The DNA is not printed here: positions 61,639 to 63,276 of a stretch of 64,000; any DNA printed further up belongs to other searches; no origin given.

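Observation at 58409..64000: Start of a second, pseudaminic-type module with a non-canonical oxidoreductase + class-III aminotransferase pair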

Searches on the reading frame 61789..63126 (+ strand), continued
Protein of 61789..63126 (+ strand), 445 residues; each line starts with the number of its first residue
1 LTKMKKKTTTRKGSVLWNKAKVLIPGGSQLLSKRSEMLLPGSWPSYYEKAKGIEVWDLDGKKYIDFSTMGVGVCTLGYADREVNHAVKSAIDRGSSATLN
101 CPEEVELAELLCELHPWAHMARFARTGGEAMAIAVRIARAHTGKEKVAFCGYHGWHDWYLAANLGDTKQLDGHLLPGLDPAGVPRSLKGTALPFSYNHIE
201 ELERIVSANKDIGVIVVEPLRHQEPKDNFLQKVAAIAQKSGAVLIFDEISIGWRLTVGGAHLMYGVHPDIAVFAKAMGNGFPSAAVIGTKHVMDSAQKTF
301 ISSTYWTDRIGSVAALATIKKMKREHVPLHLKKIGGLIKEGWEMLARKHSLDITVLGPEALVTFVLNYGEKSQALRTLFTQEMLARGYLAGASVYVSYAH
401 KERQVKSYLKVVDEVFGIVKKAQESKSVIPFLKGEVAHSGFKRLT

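Call 61: find_encoding_contigs(protein=P0181, flank=10000, max_places=1)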
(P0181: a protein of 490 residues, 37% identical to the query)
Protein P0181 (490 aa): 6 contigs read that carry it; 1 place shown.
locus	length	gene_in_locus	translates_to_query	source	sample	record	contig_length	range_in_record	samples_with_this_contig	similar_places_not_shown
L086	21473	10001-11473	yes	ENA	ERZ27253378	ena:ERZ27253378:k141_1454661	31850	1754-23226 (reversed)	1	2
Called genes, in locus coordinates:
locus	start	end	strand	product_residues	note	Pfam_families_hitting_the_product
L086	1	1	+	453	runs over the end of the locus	PF00923:TAL_FSA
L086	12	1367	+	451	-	PF03721:UDPG_MGDP_dh_N, PF00984:UDPG_MGDP_dh, PF03720:UDPG_MGDP_dh_C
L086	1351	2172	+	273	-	PF03848:TehB (weak), PF13489:Methyltransf_23, PF05175:MTS (weak), PF13649:Methyltransf_25, PF13847:Methyltransf_31, PF08241:Methyltransf_11, PF08242:Methyltransf_12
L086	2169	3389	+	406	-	PF13439:Glyco_transf_4, PF13579:Glyco_trans_4_4 (weak), PF00534:Glycos_transf_1, PF13692:Glyco_trans_1_4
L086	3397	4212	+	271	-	PF01061:ABC2_membrane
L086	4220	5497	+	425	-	PF00005:ABC_tran, PF13304:AAA_21 (faint), PF14524:Wzt_C (weak)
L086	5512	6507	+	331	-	PF00106:adh_short (weak), PF01073:3Beta_HSD, PF01370:Epimerase, PF02719:Polysacc_synt_2, PF04321:RmlD_sub_bind, PF05368:NmrA, PF13460:NAD_binding_10, PF16363:GDP_Man_Dehyd, +1 more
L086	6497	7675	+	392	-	PF01041:DegT_DnrJ_EryC1, PF00155:Aminotran_1_2 (weak), PF00266:Aminotran_5 (faint), PF01053:Cys_Met_Meta_PP, PF01212:Beta_elim_lyase (weak)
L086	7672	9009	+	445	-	PF00202:Aminotran_3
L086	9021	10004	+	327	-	PF01408:GFO_IDH_MocA, PF03807:F420_oxidored (faint), PF02894:GFO_IDH_MocA_C, PF22725:GFO_IDH_MocA_C3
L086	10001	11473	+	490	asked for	PF02348:CTP_transf_3, PF02698:DUF218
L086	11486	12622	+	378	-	PF03102:NeuB, PF08666:SAF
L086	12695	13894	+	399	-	PF02348:CTP_transf_3 (faint), PF02353:CMAS, PF01209:Ubie_methyltran (weak), PF13489:Methyltransf_23, PF13847:Methyltransf_31, PF08241:Methyltransf_11, PF08242:Methyltransf_12, PF13649:Methyltransf_25, +1 more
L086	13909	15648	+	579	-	PF02776:TPP_enzyme_N, PF00205:TPP_enzyme_M, PF02775:TPP_enzyme_C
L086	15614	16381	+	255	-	PF23441:SDR, PF00106:adh_short, PF08659:KR, PF13561:adh_short_C2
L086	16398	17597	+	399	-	PF01071:GARS_A, PF02655:ATP-grasp_3, PF02786:CPSase_L_D2 (faint), PF02222:ATP-grasp (faint), PF07478:Dala_Dala_lig_C (weak), PF13535:ATP-grasp_4, PF18603:LAL_C2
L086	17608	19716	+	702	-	PF03065:Glyco_hydro_57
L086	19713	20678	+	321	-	PF01073:3Beta_HSD, PF01370:Epimerase, PF02719:Polysacc_synt_2, PF04321:RmlD_sub_bind, PF16363:GDP_Man_Dehyd, PF07993:NAD_binding_4 (weak)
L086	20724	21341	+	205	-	PF01209:Ubie_methyltran (faint), PF13489:Methyltransf_23, PF07021:MetW (faint), PF08241:Methyltransf_11, PF08242:Methyltransf_12, PF13847:Methyltransf_31, PF13649:Methyltransf_25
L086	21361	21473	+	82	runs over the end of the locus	-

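Call 62: find_encoding_contigs(protein=P0125, flank=10000, max_places=1)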
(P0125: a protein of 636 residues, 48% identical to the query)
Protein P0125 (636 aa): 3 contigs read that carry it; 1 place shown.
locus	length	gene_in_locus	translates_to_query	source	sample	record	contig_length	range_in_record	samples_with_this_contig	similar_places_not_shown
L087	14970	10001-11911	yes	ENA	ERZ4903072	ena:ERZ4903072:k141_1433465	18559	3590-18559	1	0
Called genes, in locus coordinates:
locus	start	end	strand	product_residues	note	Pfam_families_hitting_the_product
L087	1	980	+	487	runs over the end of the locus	PF00171:Aldedh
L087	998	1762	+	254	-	PF02348:CTP_transf_3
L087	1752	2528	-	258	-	PF05050:Methyltransf_21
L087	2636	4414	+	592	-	PF00664:ABC_membrane, PF02463:SMC_N, PF00005:ABC_tran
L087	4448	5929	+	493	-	-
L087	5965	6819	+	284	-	PF05175:MTS (weak), PF13489:Methyltransf_23, PF01209:Ubie_methyltran, PF07021:MetW (weak), PF13847:Methyltransf_31, PF08241:Methyltransf_11, PF08242:Methyltransf_12, PF13649:Methyltransf_25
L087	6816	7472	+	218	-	PF05711:TylF, PF13578:Methyltransf_24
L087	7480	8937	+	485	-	PF05159:Capsule_synth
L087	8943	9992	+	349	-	PF00899:ThiF (weak), PF01408:GFO_IDH_MocA, PF22725:GFO_IDH_MocA_C3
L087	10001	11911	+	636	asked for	PF02348:CTP_transf_3, PF12804:NTP_transf_3 (weak), PF02698:DUF218, PF13302:Acetyltransf_3, PF00583:Acetyltransf_1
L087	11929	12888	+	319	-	PF01073:3Beta_HSD (weak), PF01370:Epimerase, PF04321:RmlD_sub_bind, PF16363:GDP_Man_Dehyd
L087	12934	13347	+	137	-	PF00908:dTDP_sugar_isom, PF05523:FdtA (weak), PF00190:Cupin_1 (weak), PF14667:Polysacc_synt_C (weak)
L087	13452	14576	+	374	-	PF00155:Aminotran_1_2 (weak), PF01041:DegT_DnrJ_EryC1, PF01212:Beta_elim_lyase (weak), PF01053:Cys_Met_Meta_PP (weak)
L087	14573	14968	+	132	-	?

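Call 70: search_protein_families(library=pfam, proteins=[L068:7478-8407:+, L068:8984-9964:+, L068:11298-12785:-, L068:12778-13695:-, L068:1906-3513:+, L014:8831-9940:+, L014:11324-12433:+, L010:8923-9996:+, L010:11317-12558:+, L047:9033-9911:-], max_evalue=0.0001)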
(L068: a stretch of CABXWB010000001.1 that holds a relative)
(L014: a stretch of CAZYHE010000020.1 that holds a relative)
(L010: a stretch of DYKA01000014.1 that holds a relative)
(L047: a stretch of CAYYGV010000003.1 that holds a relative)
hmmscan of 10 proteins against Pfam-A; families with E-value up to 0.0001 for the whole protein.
L068:7478-8407:+ (309 aa): 1 family
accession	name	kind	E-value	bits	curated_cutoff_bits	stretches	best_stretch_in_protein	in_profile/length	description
PF00701.28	DHDPS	-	4.6e-77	259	22.1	1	9-281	2-277/289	Dihydrodipicolinate synthetase family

L068:8984-9964:+ (326 aa): 1 family
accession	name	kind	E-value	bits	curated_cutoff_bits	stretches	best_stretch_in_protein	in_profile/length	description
PF00480.26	ROK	-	6.6e-48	164.2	22.9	1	46-324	2-287/294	ROK family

L068:11298-12785:- (495 aa): 2 families
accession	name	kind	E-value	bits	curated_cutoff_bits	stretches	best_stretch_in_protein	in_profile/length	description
PF07364.17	DUF1485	-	3.2e-64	217.4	22.8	1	5-292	2-288/290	Metallopeptidase family M81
PF07171.17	MlrC_C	-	8.3e-45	153.6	27.2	1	306-486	2-178/178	MlrC C-terminus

L068:12778-13695:- (305 aa): 1 family
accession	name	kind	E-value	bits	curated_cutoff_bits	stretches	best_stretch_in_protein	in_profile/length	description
PF00701.28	DHDPS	-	5.1e-12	45.5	22.1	1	7-249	2-246/289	Dihydrodipicolinate synthetase family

L068:1906-3513:+ (535 aa): 1 family
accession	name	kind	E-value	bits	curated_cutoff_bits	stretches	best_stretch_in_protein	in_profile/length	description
PF00496.27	SBP_bac_5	-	8.3e-49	167.1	32.4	2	313-527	7-204/368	Bacterial extracellular solute-binding proteins, family 5 Middle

L014:8831-9940:+ (369 aa): 1 family
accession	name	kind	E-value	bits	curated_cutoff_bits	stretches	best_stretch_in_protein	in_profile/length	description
PF04909.20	Amidohydro_2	-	4.6e-16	59.8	26.4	1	62-301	1-254/289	Amidohydrolase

L014:11324-12433:+ (369 aa): 1 family
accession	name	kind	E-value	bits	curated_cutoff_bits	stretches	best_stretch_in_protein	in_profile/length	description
PF01208.23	URO-D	-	7.9e-40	137.4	23.9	1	141-363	121-344/346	Uroporphyrinogen decarboxylase (URO-D)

L010:8923-9996:+ (357 aa): 1 family
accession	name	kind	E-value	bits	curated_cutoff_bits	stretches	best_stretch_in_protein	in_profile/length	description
PF04909.20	Amidohydro_2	-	2.7e-11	44.2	26.4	1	77-279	32-250/289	Amidohydrolase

L010:11317-12558:+ (413 aa): 2 families
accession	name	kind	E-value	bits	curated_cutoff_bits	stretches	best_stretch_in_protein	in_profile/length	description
PF00208.27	ELFV_dehydrog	-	1.6e-83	280.6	23.4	1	178-410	1-241/241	Glutamate/Leucine/Phenylalanine/Valine dehydrogenase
PF02812.23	ELFV_dehydrog_N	-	5.3e-61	204.5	25.3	1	32-159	1-128/129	Glu/Leu/Phe/Val dehydrogenase, dimerisation domain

L047:9033-9911:- (292 aa): 0 families

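Call 71: predict_structure(alignment_id=A2)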
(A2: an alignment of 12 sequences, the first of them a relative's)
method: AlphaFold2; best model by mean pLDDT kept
length: 446 residues; sequences in the alignment: 12
mean_pLDDT: 85.6   pTM: 0.57
mean pLDDT of the five models: 85.6, 85.2, 84.7, 84.7, 82.9
residues with pLDDT >= 90: 226; 70-90: 168; 50-70: 43; < 50: 9
segments of 3 or more residues with pLDDT < 50: 131-134, 235-238
pLDDT, mean of each block of 10 residues (from residue 1): 94 85 94 94 96 94 94 89 94 91 90 94 81 62 94 82 75 77 63 85 89 85 82 51 55 89 89 79 93 86 91 93 95 86 90 78 94 95 90 92 81 84 89 93 67
secondary structure, 60 per line:
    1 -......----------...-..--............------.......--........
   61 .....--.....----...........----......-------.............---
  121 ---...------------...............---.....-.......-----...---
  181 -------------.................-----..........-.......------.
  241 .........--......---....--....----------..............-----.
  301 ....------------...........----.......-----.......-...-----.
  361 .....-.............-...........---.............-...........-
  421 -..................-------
elements in order: E2-7 H28-37 E44-50 H53-65 E68-72 H77-87 E92-97 H105-117 E124-126 E139-143 H144-153 H157-161 H163-169 E175-177 H194-210 H216-225 H227-233 H240-249 E252-257 E261-264 E267-270 H281-294 E300-304 H317-327 E335-338 H344-350 E360-365 H367-379 H381-391 E395-399 H400-407 H409-419 H422-439

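Call 74: list_cluster_members(proteins=[P0001, P0121])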
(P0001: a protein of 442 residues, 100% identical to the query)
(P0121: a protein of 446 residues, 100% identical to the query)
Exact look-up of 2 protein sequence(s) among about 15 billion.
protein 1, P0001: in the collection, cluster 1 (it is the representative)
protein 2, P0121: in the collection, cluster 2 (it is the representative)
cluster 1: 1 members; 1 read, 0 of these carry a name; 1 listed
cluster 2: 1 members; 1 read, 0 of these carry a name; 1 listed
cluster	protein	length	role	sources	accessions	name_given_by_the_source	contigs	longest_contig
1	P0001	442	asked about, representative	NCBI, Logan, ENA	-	-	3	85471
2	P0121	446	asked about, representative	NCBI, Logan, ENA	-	-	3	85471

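Call 84: search_dna_similar(query=window:61798-63126:+, collection=plasmids, mode=protein, max_evalue=1e-60, max_rows=15)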
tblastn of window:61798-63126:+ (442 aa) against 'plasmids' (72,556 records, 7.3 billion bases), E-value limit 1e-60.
Records with a match: 7; places in all: 7; records where one place covers at least 80% of the query: 7.
Best place of each record, by identity: <60% 7.
By first word of the organism name: Halorussus 1; Pseudosulfitobacter 1; Natrononativus 1; Haloprofundus 1; Halomontanus 1; Natronosalvus 1; Halosolutus 1.
By predicted mobility (MOB-suite, as given by PLSDB): non-mobilizable 6; mobilizable 1.
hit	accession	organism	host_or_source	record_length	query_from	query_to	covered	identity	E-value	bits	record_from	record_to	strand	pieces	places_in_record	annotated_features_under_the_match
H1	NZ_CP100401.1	Halorussus aquaticus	cell culture,saline soil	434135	2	442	100%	55.8%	4e-157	499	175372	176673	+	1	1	aminotransferase class III-fold pyridoxal phosphate-dependent enzyme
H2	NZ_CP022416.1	Pseudosulfitobacter pseudonitzschiae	Skeletonema marinoi strain RO5AC,Cell ...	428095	9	442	98%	49.0%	2e-124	405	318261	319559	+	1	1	aminotransferase class III-fold pyridoxal phosphate-dependent enzyme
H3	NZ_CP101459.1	Natrononativus amylolyticus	cell culture,sediment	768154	13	442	97%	36.6%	6e-73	256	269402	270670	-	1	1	aminotransferase class III-fold pyridoxal phosphate-dependent enzyme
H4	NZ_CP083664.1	Haloprofundus salinisoli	cell culture,saline soil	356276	8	432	96%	35.0%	7e-67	239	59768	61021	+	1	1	aminotransferase class III-fold pyridoxal phosphate-dependent enzyme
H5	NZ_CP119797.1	Halomontanus rarus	cell culture,sediment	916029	13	431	95%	34.7%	1e-64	232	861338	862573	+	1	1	aminotransferase class III-fold pyridoxal phosphate-dependent enzyme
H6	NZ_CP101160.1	Natronosalvus amylolyticus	cell culture,sediment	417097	6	442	99%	32.9%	3e-66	237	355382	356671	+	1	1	aminotransferase class III-fold pyridoxal phosphate-dependent enzyme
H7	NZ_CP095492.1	Halosolutus gelatinilyticus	cell culture,saline soil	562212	13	442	97%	33.2%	9e-61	221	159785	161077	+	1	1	aminotransferase class III-fold pyridoxal phosphate-dependent enzyme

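Call 85: get_annotated_region(hit=H1, flank=9000)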
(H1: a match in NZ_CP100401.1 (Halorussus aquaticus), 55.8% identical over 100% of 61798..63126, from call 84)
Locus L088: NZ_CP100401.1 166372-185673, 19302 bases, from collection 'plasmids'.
description: Halorussus aquaticus strain XZYJ18 plasmid unnamed1, complete sequence
organism: Halorussus aquaticus (NCBI taxid 2953748)
taxonomy: Archaea; Euryarchaeota; Halobacteria; Halobacteriales; Haladaptataceae; Halorussus; Halorussus aquaticus
host: -; source: cell culture,saline soil; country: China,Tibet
typing (MOB-suite, as given by PLSDB): non-mobilizable
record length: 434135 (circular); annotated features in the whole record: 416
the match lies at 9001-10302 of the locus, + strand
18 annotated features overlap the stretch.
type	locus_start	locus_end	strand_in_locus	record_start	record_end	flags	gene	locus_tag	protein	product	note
CDS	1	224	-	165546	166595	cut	-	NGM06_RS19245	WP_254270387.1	N-acetylneuraminate synthase family protein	GO:0016051 - carbohydrate biosynthetic process [Evidence IEA]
CDS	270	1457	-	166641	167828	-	-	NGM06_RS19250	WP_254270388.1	DegT/DnrJ/EryC1/StrS family aminotransferase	-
CDS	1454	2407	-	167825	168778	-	-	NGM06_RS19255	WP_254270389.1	SDR family NAD(P)-dependent oxidoreductase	-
CDS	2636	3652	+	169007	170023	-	-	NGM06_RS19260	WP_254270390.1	SDR family NAD(P)-dependent oxidoreductase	-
CDS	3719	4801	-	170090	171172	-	-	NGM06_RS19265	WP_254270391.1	GNAT family N-acetyltransferase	-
CDS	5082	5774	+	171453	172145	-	-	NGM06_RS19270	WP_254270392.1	class I SAM-dependent methyltransferase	-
CDS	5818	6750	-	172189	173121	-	-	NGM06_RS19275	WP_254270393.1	hypothetical protein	-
CDS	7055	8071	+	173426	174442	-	-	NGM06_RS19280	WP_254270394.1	Gfo/Idh/MocA family oxidoreductase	-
CDS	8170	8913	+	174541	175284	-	-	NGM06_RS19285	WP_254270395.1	glycosyltransferase family protein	-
CDS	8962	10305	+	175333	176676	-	-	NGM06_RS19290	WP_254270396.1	aminotransferase class III-fold pyridoxal phosphate-dependent enzyme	-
CDS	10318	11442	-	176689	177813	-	-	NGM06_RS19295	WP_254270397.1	DUF1616 domain-containing protein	-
CDS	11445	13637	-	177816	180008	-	-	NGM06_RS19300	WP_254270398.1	hypothetical protein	-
CDS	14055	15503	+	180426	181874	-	-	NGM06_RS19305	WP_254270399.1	DUF58 domain-containing protein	-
CDS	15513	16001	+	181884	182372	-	-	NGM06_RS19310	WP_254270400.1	hypothetical protein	-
CDS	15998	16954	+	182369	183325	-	-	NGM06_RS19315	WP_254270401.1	hypothetical protein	-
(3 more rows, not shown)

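Call 86: get_annotated_region(hit=H2, flank=9000)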
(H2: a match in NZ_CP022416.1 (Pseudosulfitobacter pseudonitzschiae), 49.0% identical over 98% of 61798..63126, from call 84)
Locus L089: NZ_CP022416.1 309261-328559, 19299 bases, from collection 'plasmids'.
description: Pseudosulfitobacter pseudonitzschiae strain SMR1 plasmid pSMR1-1, complete sequence
organism: Pseudosulfitobacter pseudonitzschiae (NCBI taxid 1402135)
taxonomy: Bacteria; Pseudomonadota; Alphaproteobacteria; Rhodobacterales; Roseobacteraceae; Pseudosulfitobacter; Pseudosulfitobacter pseudonitzschiae
host: -; source: Skeletonema marinoi strain RO5AC,Cell culture,Top-layer sediments; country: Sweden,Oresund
typing (MOB-suite, as given by PLSDB): mobilizable; relaxase MOBP
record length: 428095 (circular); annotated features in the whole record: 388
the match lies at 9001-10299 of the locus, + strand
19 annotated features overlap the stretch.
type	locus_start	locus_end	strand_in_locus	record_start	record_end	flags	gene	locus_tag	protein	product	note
CDS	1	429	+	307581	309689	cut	-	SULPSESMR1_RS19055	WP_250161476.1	polysaccharide biosynthesis tyrosine autokinase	GO:0045226 - extracellular polysaccharide biosynthetic process [Evidence IEA]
CDS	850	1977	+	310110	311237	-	-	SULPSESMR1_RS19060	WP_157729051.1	glycosyltransferase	-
CDS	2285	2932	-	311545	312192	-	-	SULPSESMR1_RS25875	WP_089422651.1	transcription termination/antitermination NusG family protein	GO:0006354 - DNA-templated transcription elongation [Evidence IEA]; GO:0006355 - regulation of DNA-templated ...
CDS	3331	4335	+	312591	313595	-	pseB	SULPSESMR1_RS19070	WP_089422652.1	UDP-N-acetylglucosamine 4,6-dehydratase (inverting)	-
CDS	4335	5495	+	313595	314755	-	pseC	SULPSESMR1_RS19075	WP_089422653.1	UDP-4-amino-4, 6-dideoxy-N-acetyl-beta-L-altrosamine transaminase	-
CDS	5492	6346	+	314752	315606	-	-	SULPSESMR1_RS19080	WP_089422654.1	aldo/keto reductase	-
CDS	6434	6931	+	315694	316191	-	-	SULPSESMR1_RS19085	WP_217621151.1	GNAT family protein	-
CDS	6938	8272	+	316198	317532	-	-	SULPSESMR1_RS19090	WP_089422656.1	hypothetical protein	-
CDS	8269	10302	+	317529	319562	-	-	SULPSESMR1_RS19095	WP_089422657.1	aminotransferase class III-fold pyridoxal phosphate-dependent enzyme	-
CDS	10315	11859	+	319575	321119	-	pseG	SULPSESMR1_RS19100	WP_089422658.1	UDP-2,4-diacetamido-2,4, 6-trideoxy-beta-L-altropyranose hydrolase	-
CDS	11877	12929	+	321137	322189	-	pseI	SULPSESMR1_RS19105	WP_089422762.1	pseudaminic acid synthase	-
CDS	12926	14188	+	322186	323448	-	-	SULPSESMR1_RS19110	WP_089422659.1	oligosaccharide repeat unit polymerase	GO:0000271 - polysaccharide biosynthetic process [Evidence IEA]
CDS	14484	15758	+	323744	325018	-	-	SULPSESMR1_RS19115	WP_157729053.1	hypothetical protein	-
CDS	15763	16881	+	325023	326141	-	-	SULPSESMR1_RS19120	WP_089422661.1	glycosyltransferase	-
CDS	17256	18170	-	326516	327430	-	-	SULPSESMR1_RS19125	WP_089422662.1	tyrosine-type recombinase/integrase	GO:0015074 - DNA integration [Evidence IEA]; GO:0006310 - DNA recombination [Evidence IEA]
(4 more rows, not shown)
